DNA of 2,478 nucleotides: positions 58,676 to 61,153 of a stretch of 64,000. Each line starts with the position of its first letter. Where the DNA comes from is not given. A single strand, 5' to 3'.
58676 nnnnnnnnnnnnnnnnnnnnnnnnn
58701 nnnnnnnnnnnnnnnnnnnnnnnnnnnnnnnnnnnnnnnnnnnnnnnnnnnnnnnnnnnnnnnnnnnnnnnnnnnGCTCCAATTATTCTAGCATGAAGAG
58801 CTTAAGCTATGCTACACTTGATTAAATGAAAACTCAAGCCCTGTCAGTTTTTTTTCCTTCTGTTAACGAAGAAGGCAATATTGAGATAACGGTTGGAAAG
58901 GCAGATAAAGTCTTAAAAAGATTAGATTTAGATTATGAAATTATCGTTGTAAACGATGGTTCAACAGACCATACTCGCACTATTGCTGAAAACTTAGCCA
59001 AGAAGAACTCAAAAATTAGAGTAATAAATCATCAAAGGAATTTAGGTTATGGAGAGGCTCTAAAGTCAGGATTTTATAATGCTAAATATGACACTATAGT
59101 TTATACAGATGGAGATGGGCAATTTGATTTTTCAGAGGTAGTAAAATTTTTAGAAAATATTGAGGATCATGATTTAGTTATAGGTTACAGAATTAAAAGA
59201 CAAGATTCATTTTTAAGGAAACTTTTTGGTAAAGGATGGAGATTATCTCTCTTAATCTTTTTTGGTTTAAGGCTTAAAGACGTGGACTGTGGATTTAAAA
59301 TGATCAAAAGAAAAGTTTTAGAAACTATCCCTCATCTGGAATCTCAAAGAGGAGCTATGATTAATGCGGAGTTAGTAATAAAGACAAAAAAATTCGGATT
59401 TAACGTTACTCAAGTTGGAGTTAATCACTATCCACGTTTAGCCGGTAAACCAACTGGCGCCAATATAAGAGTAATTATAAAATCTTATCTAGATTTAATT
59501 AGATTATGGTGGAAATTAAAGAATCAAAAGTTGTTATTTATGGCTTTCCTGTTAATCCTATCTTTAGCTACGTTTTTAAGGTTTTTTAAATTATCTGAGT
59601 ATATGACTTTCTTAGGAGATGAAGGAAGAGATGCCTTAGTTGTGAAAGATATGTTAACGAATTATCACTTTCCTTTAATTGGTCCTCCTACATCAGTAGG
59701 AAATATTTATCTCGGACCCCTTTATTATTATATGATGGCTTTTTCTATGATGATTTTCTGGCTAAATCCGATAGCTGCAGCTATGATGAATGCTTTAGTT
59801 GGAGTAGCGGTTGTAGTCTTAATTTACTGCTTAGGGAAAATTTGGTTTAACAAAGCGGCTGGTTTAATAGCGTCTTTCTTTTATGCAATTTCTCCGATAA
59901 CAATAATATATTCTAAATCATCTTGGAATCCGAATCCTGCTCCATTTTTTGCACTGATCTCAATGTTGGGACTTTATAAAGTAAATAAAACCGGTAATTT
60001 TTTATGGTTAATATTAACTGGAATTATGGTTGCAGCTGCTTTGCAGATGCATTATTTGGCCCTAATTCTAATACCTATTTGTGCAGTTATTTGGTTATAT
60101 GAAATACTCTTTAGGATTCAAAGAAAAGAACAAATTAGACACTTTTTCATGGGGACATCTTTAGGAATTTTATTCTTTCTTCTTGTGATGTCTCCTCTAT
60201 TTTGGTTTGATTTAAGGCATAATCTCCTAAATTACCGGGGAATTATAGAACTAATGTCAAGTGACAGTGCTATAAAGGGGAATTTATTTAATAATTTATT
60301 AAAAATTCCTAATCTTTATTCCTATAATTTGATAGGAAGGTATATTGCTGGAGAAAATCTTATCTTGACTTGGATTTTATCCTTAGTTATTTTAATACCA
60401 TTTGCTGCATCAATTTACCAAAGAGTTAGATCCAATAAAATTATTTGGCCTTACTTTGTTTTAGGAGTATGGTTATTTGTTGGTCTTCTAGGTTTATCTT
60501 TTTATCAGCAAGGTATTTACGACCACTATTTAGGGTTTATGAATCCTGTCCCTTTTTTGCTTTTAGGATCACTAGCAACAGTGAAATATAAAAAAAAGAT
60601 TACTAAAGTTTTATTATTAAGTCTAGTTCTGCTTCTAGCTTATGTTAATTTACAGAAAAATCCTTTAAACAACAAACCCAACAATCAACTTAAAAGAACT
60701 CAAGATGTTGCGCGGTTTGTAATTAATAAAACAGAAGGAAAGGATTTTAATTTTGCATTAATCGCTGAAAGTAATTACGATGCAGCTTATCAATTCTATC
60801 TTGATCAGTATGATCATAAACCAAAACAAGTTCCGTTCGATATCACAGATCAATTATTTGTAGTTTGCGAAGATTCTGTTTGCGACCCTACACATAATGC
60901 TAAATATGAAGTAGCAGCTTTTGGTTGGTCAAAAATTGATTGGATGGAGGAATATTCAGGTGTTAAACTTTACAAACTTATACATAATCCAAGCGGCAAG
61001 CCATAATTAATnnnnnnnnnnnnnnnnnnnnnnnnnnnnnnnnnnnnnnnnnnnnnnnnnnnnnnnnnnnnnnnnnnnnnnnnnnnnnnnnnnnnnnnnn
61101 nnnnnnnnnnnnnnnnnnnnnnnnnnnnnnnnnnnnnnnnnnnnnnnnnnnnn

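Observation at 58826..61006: Single polypeptide fusing a lipid-phosphate sugar synthase (GT2) to a GT-C transferase-like domain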

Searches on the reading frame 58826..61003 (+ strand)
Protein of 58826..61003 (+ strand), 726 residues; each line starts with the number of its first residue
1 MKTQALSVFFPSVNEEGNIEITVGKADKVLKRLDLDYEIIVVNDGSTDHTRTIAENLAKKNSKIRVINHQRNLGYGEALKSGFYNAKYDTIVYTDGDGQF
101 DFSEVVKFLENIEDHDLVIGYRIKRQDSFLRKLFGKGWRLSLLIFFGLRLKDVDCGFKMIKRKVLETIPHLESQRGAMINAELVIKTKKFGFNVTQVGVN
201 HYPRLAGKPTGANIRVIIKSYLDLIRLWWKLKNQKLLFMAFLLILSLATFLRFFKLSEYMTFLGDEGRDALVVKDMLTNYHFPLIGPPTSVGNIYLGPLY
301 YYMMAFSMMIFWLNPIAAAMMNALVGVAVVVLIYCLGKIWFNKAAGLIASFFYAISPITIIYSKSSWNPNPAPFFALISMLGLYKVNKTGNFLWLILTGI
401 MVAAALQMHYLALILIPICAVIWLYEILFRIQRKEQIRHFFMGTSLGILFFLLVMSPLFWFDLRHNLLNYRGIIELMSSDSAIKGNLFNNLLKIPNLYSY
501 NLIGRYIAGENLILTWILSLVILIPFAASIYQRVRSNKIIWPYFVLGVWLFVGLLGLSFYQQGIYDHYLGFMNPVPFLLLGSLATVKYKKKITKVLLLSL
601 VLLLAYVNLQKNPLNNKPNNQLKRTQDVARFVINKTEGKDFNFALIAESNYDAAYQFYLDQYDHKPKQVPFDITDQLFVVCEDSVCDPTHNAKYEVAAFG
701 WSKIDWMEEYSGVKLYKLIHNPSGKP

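Call 3: search_protein_families(library=pfam, proteins=[window:58826-61003:+], max_evalue=0.01)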
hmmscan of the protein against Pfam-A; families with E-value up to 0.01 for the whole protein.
window:58826-61003:+ (726 aa): 5 families
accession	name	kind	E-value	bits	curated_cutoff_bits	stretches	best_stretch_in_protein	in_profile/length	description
PF00535.33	Glycos_transf_2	-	1.1e-26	94.2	23.3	1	7-167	1-166/168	Glycosyl transferase family 2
PF13231.12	PMT_2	-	3.5e-10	40.7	26.1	1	298-460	4-159/160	Dolichyl-phosphate-mannose-protein mannosyltransferase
PF02366.24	PMT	-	1.8e-06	28.2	22.7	1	313-442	80-220/245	Dolichyl-phosphate-mannose-protein mannosyltransferase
PF10111.15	Glyco_tranf_2_2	-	5.3e-05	23.3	27.3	1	10-100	4-94/276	Glycosyltransferase like family 2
PF13641.12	Glyco_tranf_2_3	-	0.0019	18.7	27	1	6-97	3-96/230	Glycosyltransferase like family 2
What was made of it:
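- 58826..59464 (+): Cytoplasmic GT2 (GT-A fold) catalytic domain, aa 1-213, of the polyprenyl-phosphate glycosyltransferase type. PF00535 E 1e-26 (call 3).
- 59528..60655 (+): GT-C transmembrane domain, aa 235-610, 11 predicted TM helices, N-terminus inside. PF13231 and PF02366 (call 3).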

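Call 4: search_protein_families(library=ncbifam, proteins=[window:58826-61003:+], max_evalue=0.01)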
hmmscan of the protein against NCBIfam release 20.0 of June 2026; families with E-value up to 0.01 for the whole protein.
window:58826-61003:+ (726 aa): 19 families
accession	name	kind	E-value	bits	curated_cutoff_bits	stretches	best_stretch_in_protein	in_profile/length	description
NF047588.1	GlcsyltransPgfSStrep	equivalog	1.4e-19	70.4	500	1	6-172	3-171/308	glycosyltransferase PgfS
NF007986.1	PRK10714.1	equivalog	8.8e-19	67.6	529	1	4-225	6-223/316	undecaprenyl-phosphate 4-deoxy-4-formamido-L-arabinose transferase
TIGR03937.1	PgaC_IcaA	equivalog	3.6e-17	62.4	422.3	1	3-114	44-152/407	poly-beta-1,6-N-acetyl-D-glucosamine synthase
NF041391.1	DPhHxTase_Halo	equivalog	9.4e-15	54.2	375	1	33-205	21-187/213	dolichyl-phosphate hexose transferase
TIGR04182.1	glyco_TIGR04182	equivalog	2.6e-14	53.3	325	1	7-212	3-201/293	S-layer glycoprotein N-glycosyltransferase AglJ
NF047683.1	TeichurnBiosyTuaG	equivalog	1.8e-10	40.9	400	1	4-118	6-117/252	teichuronic acid biosynthesis protein TuaG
NF007482.0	PRK10073.1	equivalog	9.8e-10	37.9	423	1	4-103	6-101/334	glycosyltransferase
NF010496.0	PRK13915.1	equivalog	2.3e-09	36.8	262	1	3-98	30-127/307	glucosyl-3-phosphoglycerate synthase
NF058614.1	PPMAGASynPpgS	equivalog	2.9e-09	36.7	370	1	34-128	24-119/226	polyprenyl-phospho-N-acetylgalactosaminyl synthase PpgS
TIGR03663.1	TIGR03663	subfamily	1e-08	34.7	126.25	1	240-427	3-182/435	flippase activity-associated protein Agl23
NF041875.1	EPS_EpsD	equivalog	6.8e-08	32.3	370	1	36-101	30-93/325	exopolysaccharide biosynthesis glycosyltransferase EpsD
NF053739.1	GlytfEpsEBac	equivalog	8.1e-07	28.3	450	1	29-118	23-116/265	glycosyltransferase EpsE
TIGR04283.1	glyco_like_mftF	equivalog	1.6e-06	27.8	182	1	6-112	1-97/221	TIGR04283 family arsenosugar biosynthesis glycosyltransferase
TIGR03965.1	mycofact_glyco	equivalog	2.3e-06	26.8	280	1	36-97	104-164/467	mycofactocin biosynthesis glycosyltransferase MftF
TIGR04154.1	archaeo_STT3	subfamily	5.5e-06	25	450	1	294-362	67-142/831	oligosaccharyl transferase, archaeosortase A system-associated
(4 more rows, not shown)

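Call 6: find_homologous_proteins(query=window:58826-61003:+, max_evalue=0.00001)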
Query window:58826-61003:+ (726 aa): 2722 proteins with E <= 0.00001 among 8000 candidates; the best 120 are listed.
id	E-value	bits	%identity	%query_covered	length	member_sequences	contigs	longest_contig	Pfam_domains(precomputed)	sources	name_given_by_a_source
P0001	0.0e+0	1648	100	100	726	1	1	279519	PF02366.25,PF00535.33,PF13231.13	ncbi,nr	ncbi:glycosyltransferase [Candidatus Daviesbacteria bacterium]|nr:glycosyltransferase [Candidatus Da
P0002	0.0e+0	1210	71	100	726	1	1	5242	PF00535.33,PF13231.13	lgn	-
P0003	0.0e+0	1197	69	100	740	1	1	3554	PF10111.15,PF00535.33,PF13231.13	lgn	-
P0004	0.0e+0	1168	70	100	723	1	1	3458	PF02366.25,PF00535.33,PF13231.13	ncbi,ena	-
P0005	0.0e+0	1160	71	98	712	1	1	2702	PF10111.15,PF02366.25,PF00535.33,PF13231.13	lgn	-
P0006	0.0e+0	1159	69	100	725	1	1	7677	PF02366.25,PF00535.33,PF13231.13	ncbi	-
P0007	0.0e+0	1159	69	100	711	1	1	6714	PF10111.15,PF13641.13,PF02366.25,PF00535.33,PF13231.13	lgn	-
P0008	0.0e+0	1155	67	100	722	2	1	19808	PF02366.25,PF00535.33,PF13231.13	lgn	-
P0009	0.0e+0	1155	68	100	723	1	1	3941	PF02366.25,PF00535.33,PF13231.13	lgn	-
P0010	0.0e+0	1154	69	100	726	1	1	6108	PF02366.25,PF00535.33,PF13231.13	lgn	-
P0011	0.0e+0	1154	70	100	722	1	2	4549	PF02366.25,PF00535.33,PF13231.13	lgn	-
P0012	0.0e+0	1154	69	100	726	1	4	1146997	PF02366.25,PF00535.33,PF13231.13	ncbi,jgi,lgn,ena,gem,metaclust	metaclust:\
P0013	0.0e+0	1154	69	100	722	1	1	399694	PF02366.25,PF00535.33,PF13231.13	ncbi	-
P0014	0.0e+0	1152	70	100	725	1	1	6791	PF02366.25,PF00535.33,PF13231.13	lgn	-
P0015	0.0e+0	1152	68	100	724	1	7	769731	PF13641.13,PF00535.33,PF13231.13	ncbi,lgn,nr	ncbi:glycosyltransferase [Candidatus Daviesbacteria bacterium]|nr:glycosyltransferase [Candidatus Da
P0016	0.0e+0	1149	68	100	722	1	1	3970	PF00535.33,PF13231.13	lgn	-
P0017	0.0e+0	1148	68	100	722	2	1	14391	PF02366.25,PF00535.33,PF13231.13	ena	-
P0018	0.0e+0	1147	68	100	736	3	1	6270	PF00535.33,PF13231.13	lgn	-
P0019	0.0e+0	1147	69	100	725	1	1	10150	PF13641.13,PF00535.33,PF13231.13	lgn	-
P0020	0.0e+0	1145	69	100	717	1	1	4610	PF00535.33,PF13231.13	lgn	-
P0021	0.0e+0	1144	68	100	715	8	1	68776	PF00535.33,PF13231.13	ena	-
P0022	0.0e+0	1142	69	100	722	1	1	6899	PF00535.33,PF13231.13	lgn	-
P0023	0.0e+0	1141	68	100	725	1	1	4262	PF10111.15,PF02366.25,PF00535.33,PF13231.13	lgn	-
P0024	0.0e+0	1141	68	100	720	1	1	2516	PF00535.33,PF13231.13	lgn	-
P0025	0.0e+0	1141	69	99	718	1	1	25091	PF02366.25,PF00535.33,PF13231.13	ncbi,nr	ncbi:glycosyltransferase [Candidatus Daviesbacteria bacterium]|nr:glycosyltransferase [Candidatus Da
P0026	0.0e+0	1141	67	100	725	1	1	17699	PF02366.25,PF00535.33,PF13231.13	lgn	-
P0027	0.0e+0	1140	68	100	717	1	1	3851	PF13641.13,PF02366.25,PF00535.33,PF13231.13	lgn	-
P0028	0.0e+0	1139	68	100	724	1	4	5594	PF00535.33,PF13231.13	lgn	-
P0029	0.0e+0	1138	68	100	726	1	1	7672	PF10111.15,PF02366.25,PF00535.33,PF13231.13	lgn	-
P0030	0.0e+0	1137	68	100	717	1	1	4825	PF00535.33,PF13231.13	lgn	-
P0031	0.0e+0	1135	68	100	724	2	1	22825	PF00535.33,PF13231.13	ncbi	-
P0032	0.0e+0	1133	68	100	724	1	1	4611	PF02366.25,PF00535.33,PF13231.13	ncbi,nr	ncbi:MAG: glycosyltransferase [Candidatus Daviesbacteria bacterium]|nr:glycosyltransferase [Candidat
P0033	0.0e+0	1133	68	100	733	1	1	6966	PF02366.25,PF00535.33,PF13231.13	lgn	-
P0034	0.0e+0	1131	68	99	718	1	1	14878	PF02366.25,PF00535.33,PF13231.13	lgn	-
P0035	0.0e+0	1128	68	100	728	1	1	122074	PF10111.15,PF00535.33,PF13231.13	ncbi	-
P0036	0.0e+0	1127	68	99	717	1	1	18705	PF02366.25,PF00535.33,PF13231.13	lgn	-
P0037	0.0e+0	1127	68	100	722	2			PF00535.33,PF13231.13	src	-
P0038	0.0e+0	1126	68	100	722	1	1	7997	PF02366.25,PF00535.33,PF13231.13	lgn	-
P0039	0.0e+0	1126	68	100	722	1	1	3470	PF00535.33,PF13231.13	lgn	-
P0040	0.0e+0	1124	67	100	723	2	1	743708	PF02366.25,PF00535.33,PF13231.13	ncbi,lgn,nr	ncbi:MAG: glycosyltransferase [Candidatus Daviesbacteria bacterium]|nr:glycosyltransferase [Candidat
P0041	0.0e+0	1123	69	100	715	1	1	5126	PF10111.15,PF00535.33,PF13231.13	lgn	-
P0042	0.0e+0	1123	67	100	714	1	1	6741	PF10111.15,PF13641.13,PF00535.33,PF13231.13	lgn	-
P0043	0.0e+0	1122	67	100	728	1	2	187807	PF00535.33,PF13231.13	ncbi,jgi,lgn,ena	-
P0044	0.0e+0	1119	67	100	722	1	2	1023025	PF10111.15,PF00535.33,PF13231.13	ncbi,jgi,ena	-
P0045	0.0e+0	1119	67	99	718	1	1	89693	PF02366.25,PF00535.33,PF13231.13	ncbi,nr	ncbi:MAG: glycosyltransferase [Candidatus Daviesbacteria bacterium]|nr:glycosyltransferase [Candidat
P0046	0.0e+0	1119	66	100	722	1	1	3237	PF02366.25,PF00535.33,PF13231.13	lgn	-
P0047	0.0e+0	1116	67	100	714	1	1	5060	PF02366.25,PF00535.33,PF13231.13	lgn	-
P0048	0.0e+0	1116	66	100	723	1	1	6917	PF00535.33,PF13231.13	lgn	-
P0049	0.0e+0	1114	67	100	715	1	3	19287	PF10111.15,PF00535.33,PF13231.13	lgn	-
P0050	0.0e+0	1113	66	99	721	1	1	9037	PF00535.33,PF13231.13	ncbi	-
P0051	0.0e+0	1112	67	100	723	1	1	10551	PF00535.33,PF13231.13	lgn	-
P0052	0.0e+0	1112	68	99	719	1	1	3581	PF00535.33,PF13231.13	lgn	-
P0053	0.0e+0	1111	66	99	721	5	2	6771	PF02366.25,PF00535.33,PF13231.13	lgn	-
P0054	0.0e+0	1111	67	100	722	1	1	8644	PF02366.25,PF00535.33,PF13231.13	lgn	-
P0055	0.0e+0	1110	66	100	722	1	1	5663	PF02366.25,PF00535.33,PF13231.13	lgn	-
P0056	0.0e+0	1110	66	100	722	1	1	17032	PF10111.15,PF00535.33,PF13231.13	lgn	-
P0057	0.0e+0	1110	66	100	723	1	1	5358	PF02366.25,PF00535.33,PF13231.13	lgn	-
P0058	0.0e+0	1109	68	99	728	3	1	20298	PF10111.15,PF13641.13,PF00535.33,PF13231.13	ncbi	-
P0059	0.0e+0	1109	66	100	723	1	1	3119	PF02366.25,PF00535.33,PF13231.13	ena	-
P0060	0.0e+0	1108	66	100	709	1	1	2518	PF10111.15,PF00535.33,PF13231.13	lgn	-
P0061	0.0e+0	1108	66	100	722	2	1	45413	PF02366.25,PF00535.33,PF13231.13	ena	-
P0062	0.0e+0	1107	67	100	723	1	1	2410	PF02366.25,PF00535.33,PF13231.13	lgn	-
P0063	0.0e+0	1106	66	100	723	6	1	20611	PF00535.33,PF13231.13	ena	-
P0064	0.0e+0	1106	67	100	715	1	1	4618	PF00535.33,PF13231.13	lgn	-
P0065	0.0e+0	1105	66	100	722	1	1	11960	PF00535.33,PF13231.13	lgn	-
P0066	0.0e+0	1105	67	100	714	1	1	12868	PF10111.15,PF02366.25,PF00535.33,PF13231.13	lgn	-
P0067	0.0e+0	1103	67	99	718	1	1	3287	PF00535.33,PF13231.13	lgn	-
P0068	0.0e+0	1097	67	99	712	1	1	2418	PF00535.33,PF13231.13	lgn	-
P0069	0.0e+0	1095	65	100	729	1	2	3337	PF10111.15,PF02366.25,PF00535.33,PF13231.13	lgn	-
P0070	0.0e+0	1094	66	100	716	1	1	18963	PF00535.33,PF13231.13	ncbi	-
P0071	0.0e+0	1093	65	100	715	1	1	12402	PF02366.25,PF00535.33,PF13231.13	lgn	-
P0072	0.0e+0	1090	65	100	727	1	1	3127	PF02366.25,PF00535.33,PF13231.13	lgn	-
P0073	0.0e+0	1090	66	100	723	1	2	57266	PF02366.25,PF00535.33,PF13231.13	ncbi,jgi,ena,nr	ncbi:glycosyltransferase [Patescibacteria group bacterium]|nr:glycosyltransferase [Patescibacteria g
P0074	0.0e+0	1089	66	99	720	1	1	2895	PF10111.15,PF00535.33,PF13231.13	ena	-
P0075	0.0e+0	1089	65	100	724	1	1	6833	PF10111.15,PF02366.25,PF00535.33,PF13231.13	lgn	-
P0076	0.0e+0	1088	66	100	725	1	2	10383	PF00535.33,PF13231.13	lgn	-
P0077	0.0e+0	1088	65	100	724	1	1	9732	PF02366.25,PF00535.33,PF13231.13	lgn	-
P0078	0.0e+0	1085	66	99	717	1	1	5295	PF02366.25,PF00535.33,PF13231.13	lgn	-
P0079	0.0e+0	1085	65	100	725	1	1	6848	PF10111.15,PF02366.25,PF00535.33,PF13231.13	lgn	-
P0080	0.0e+0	1084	68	97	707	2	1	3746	PF10111.15,PF00535.33,PF13231.13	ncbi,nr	ncbi:MAG: glycosyltransferase, partial [Patescibacteria group bacterium]|nr:glycosyltransferase [Pat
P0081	0.0e+0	1084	65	100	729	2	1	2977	PF02366.25,PF00535.33,PF13231.13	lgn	-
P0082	0.0e+0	1083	66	100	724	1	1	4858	PF02366.25,PF00535.33,PF13231.13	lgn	-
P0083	0.0e+0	1082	67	99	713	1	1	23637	PF10111.15,PF00535.33,PF13231.13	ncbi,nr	ncbi:glycosyltransferase [Candidatus Daviesbacteria bacterium]|nr:glycosyltransferase [Candidatus Da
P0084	0.0e+0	1082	65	100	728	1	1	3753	PF10111.15,PF00535.33,PF13231.13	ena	-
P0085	0.0e+0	1079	64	99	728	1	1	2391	PF02366.25,PF00535.33,PF13231.13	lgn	-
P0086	0.0e+0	1079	65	100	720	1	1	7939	PF10111.15,PF00535.33,PF13231.13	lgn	-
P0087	0.0e+0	1079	65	100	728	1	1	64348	PF10111.15,PF00535.33,PF13231.13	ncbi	-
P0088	0.0e+0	1078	66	99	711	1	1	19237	PF00535.33,PF13231.13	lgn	-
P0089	0.0e+0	1075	65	99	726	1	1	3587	PF00535.33,PF13231.13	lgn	-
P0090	0.0e+0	1075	66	100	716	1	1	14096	PF02366.25,PF00535.33,PF13231.13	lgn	-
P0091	0.0e+0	1074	64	100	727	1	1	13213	PF10111.15,PF00535.33,PF13231.13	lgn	-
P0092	0.0e+0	1072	65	100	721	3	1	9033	PF10111.15,PF00535.33,PF13231.13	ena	-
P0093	0.0e+0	1072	65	100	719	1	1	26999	PF10111.15,PF00535.33,PF13231.13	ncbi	-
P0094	0.0e+0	1071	65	100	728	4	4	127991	PF02366.25,PF00535.33,PF13231.13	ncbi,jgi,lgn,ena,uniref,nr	ncbi:hypothetical protein A3H40_04225 [Candidatus Daviesbacteria bacterium RIFCSPLOWO2_02_FULL_38_15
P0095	0.0e+0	1071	65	100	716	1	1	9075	PF00535.33,PF13231.13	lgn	-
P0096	0.0e+0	1070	65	99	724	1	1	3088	PF10111.15,PF00535.33,PF13231.13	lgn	-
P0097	0.0e+0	1070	66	100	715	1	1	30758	PF10111.15,PF13641.13,PF02366.25,PF00535.33,PF13231.13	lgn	-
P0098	0.0e+0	1068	64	100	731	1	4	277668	PF10111.15,PF02366.25,PF00535.33,PF13231.13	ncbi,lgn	-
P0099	0.0e+0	1068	64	100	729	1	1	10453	PF02366.25,PF00535.33,PF13231.13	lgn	-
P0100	0.0e+0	1067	63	100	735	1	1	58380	PF00535.33,PF13231.13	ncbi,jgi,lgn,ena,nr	ncbi:glycosyltransferase [Patescibacteria group bacterium]|nr:glycosyltransferase [Patescibacteria g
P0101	0.0e+0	1066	65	100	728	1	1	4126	PF10111.15,PF00535.33,PF13231.13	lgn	-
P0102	0.0e+0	1066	64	100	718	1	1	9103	PF10111.15,PF02366.25,PF00535.33,PF13231.13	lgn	-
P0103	0.0e+0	1065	66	100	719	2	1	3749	PF00535.33,PF13231.13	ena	-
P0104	0.0e+0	1065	64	100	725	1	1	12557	PF00535.33,PF13231.13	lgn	-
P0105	0.0e+0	1064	63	100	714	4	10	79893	PF10111.15,PF00535.33,PF13231.13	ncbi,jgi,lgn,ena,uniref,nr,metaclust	ncbi:hypothetical protein A3B45_03370 [Candidatus Daviesbacteria bacterium RIFCSPLOWO2_01_FULL_39_12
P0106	0.0e+0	1064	64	100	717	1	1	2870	PF10111.15,PF00535.33,PF13231.13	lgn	-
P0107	0.0e+0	1063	65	100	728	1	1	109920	PF00535.33,PF13231.13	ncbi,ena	-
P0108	0.0e+0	1062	64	99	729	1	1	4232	PF10111.15,PF00535.33,PF13231.13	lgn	-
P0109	0.0e+0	1061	64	100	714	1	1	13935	PF02366.25,PF00535.33,PF13231.13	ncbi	-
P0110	0.0e+0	1061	64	100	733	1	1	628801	PF00535.33,PF13231.13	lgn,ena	-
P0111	0.0e+0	1060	63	100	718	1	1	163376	PF02366.25,PF00535.33,PF13231.13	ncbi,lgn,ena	-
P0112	0.0e+0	1059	64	100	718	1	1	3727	PF10111.15,PF02366.25,PF00535.33,PF13231.13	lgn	-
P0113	0.0e+0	1058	63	100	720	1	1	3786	PF10111.15,PF02366.25,PF00535.33,PF13231.13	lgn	-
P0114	0.0e+0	1057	65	100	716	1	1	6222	PF10111.15,PF02366.25,PF00535.33,PF13231.13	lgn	-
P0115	0.0e+0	1057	64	100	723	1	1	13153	PF02366.25,PF00535.33,PF13231.13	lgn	-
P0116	0.0e+0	1056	65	100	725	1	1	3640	PF02366.25,PF00535.33,PF13231.13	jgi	jgi:glycosyltransferase involved in cell wall biosynthesis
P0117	0.0e+0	1056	64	100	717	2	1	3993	PF00535.33,PF13231.13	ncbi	-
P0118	0.0e+0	1056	63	100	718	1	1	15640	PF10111.15,PF13641.13,PF02366.25,PF00535.33,PF13231.13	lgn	-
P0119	0.0e+0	1055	65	99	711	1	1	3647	PF10111.15,PF02366.25,PF00535.33,PF13231.13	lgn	-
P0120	0.0e+0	1055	63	100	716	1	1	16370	PF10111.15,PF13641.13,PF00535.33,PF13231.13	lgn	-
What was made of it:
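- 58826..61006 (+): Whole fused gene, 726 aa plus stop codon. A 100 % identical NCBI protein is annotated 'glycosyltransferase [Candidatus Daviesbacteria bacterium]' (call 6).
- At least 120 full-length homologues at 63-71 % identity, nearly all from different contigs and several data sources, share the architecture (call 6).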

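Call 15: search_solved_structures(query=window:58826-61003:+, max_evalue=0.01)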
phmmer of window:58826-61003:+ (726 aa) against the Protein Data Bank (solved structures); distinct sequences matched with E-value up to 0.01: 17.
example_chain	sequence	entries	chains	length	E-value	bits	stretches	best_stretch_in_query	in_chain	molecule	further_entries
9hwj_A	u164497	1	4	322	1.1e-13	53.8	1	5-226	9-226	Undecaprenyl-phosphate 4-deoxy-4-formamido-L-arabinose transferase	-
5eke_A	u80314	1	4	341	5.1e-13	51.6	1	4-176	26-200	Uncharacterized glycosyltransferase sll0501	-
5ekp_C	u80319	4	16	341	6.8e-13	51.2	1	4-175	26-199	Uncharacterized glycosyltransferase sll0501 | Glycosyltransferase sll0501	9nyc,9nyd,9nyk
9nye_A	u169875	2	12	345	7e-13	51.1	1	4-175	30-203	Glycosyltransferase sll0501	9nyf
5mlz_A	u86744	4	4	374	1.5e-12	50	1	4-188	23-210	Dolichol monophosphate mannose synthase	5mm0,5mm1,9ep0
9bhc_C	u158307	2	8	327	1.1e-11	47.2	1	5-226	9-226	Undecaprenyl-phosphate 4-deoxy-4-formamido-L-arabinose transferase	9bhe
8vxh_A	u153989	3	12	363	1.5e-11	46.7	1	5-226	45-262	Undecaprenyl-phosphate 4-deoxy-4-formamido-L-arabinose transferase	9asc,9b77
5hea_A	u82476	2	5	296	5.1e-07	31.8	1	12-98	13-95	Putative glycosyltransferase (GalT1)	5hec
6p61_A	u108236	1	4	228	8.4e-06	27.7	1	35-116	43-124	Glycosyltransferase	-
8vh7_A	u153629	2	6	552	2e-05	26.5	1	28-101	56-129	Heparosan synthase B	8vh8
8viw_A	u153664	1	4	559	2.1e-05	26.5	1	28-101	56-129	Heparosan synthase B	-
2z87_A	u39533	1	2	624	0.00041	22.2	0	7-87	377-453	Chondroitin synthase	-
2z86_A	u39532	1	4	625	0.00041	22.1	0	7-87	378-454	Chondroitin synthase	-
3bcv_A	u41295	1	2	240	0.0011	20.8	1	28-102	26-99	Putative glycosyltransferase protein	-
3l7m_A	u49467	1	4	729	0.0022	19.7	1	23-118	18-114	Teichoic acid biosynthesis protein F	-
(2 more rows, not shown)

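Call 17: search_protein_representatives(protein=window:58826-61003:+)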
Query: 726 residues. Proteins with E-value up to 0.001 (for the whole library): 63329; up to 1e-10: 14960; up to 1e-30: 1330. The best 150 are listed.
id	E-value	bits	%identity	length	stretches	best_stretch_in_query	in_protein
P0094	0.0e+00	1071.4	66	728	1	5-726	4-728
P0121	1.1e-192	658.8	66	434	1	1-430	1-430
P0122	2.1e-172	591.8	53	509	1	231-726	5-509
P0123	1.3e-154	533.0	44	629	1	92-721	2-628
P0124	1.9e-153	529.1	41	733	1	5-721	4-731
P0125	7.5e-153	527.1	42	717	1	2-700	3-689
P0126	9.8e-140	483.8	38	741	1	2-723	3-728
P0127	2.0e-133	462.9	39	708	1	10-722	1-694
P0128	1.3e-130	453.6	36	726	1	2-702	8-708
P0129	4.5e-128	445.2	46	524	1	231-726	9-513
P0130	1.2e-120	420.7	42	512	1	231-720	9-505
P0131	1.6e-120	420.2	37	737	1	11-688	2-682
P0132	3.1e-118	412.7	44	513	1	235-726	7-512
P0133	1.2e-117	410.7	45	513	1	242-720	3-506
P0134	1.6e-117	410.3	43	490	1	239-722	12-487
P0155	1.3e-87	311.5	33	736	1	23-725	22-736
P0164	1.7e-82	294.5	60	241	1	1-231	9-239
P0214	3.1e-63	230.9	48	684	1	3-254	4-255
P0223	5.2e-61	223.5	40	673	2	3-231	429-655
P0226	1.3e-60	222.2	34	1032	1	2-602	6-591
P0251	3.2e-57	211.0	41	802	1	1-264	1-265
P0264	7.2e-56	206.5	34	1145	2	4-225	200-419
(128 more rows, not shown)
